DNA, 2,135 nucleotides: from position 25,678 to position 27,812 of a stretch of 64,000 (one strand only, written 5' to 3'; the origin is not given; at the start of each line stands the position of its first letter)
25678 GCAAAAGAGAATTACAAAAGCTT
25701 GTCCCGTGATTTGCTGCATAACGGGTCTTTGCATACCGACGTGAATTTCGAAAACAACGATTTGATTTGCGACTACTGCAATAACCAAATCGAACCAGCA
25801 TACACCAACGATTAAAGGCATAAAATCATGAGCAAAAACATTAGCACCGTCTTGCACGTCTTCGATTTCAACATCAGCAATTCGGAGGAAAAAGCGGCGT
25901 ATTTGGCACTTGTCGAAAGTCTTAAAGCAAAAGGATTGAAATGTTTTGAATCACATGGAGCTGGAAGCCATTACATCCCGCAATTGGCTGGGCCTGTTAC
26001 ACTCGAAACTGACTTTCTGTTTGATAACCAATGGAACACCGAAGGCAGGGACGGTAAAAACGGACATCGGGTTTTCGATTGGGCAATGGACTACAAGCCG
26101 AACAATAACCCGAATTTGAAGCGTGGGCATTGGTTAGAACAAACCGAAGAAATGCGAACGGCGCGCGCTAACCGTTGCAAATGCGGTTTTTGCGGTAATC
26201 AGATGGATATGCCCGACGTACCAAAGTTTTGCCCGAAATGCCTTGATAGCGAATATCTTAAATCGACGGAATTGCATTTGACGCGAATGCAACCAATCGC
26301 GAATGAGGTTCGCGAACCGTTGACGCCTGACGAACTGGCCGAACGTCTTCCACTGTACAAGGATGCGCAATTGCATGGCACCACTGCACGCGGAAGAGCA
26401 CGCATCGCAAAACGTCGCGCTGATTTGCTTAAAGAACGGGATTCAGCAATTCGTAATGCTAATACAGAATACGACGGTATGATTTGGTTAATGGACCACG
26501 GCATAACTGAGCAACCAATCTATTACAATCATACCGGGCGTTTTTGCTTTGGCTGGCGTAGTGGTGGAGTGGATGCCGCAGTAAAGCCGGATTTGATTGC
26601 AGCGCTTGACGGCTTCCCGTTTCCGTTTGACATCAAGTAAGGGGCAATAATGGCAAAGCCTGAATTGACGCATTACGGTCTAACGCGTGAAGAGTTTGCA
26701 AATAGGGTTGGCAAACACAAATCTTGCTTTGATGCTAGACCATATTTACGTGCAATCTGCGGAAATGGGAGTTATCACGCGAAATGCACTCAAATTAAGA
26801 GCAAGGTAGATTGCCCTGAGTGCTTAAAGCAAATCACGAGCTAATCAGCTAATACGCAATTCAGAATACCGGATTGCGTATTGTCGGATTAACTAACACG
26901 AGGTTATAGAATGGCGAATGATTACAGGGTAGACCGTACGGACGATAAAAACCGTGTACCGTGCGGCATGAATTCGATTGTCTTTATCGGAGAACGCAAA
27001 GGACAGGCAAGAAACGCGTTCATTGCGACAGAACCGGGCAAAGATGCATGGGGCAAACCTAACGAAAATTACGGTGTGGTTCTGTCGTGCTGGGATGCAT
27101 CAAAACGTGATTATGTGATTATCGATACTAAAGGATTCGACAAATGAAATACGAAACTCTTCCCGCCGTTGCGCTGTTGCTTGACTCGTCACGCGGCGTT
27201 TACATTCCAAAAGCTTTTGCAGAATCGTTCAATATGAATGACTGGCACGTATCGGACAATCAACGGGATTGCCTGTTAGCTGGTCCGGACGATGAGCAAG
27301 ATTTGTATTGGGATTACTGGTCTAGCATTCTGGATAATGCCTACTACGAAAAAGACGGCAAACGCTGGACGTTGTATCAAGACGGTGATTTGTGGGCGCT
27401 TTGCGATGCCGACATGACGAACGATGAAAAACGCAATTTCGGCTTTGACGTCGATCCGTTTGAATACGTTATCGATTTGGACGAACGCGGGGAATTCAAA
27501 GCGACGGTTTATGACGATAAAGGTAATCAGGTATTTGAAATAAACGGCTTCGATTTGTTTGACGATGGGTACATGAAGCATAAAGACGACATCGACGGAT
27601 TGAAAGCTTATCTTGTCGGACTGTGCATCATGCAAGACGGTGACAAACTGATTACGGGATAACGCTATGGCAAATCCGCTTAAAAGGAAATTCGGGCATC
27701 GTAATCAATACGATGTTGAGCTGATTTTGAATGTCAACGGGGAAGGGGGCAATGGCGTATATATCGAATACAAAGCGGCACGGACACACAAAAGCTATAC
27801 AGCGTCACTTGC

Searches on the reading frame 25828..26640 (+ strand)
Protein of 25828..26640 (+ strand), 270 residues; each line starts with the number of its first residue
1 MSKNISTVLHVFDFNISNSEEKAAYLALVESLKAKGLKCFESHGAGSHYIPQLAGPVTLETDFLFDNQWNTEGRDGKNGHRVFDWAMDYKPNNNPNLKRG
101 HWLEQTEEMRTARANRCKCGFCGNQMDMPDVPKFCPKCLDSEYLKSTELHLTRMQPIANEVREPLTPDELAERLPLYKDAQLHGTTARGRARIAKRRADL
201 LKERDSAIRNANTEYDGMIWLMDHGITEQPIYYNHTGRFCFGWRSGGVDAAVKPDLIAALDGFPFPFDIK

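Call 31: search_protein_families(library=phrogs, proteins=[window:25828-26640:+], max_evalue=0.00001)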
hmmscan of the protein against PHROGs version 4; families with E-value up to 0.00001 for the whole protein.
window:25828-26640:+ (270 aa): 1 family
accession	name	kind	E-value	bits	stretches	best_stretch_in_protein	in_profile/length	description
phrog_26133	-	unknown function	1.5e-71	241.8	1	3-270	6-286/295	-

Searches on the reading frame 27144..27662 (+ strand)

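Call 32: search_protein_families(library=phrogs, proteins=[window:27144-27662:+], max_evalue=0.00001)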
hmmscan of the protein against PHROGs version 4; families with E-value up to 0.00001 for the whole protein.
window:27144-27662:+ (172 aa): 1 family
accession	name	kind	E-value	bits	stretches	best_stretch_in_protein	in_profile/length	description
phrog_21544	-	unknown function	8.8e-15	56.1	1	7-98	4-95/110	-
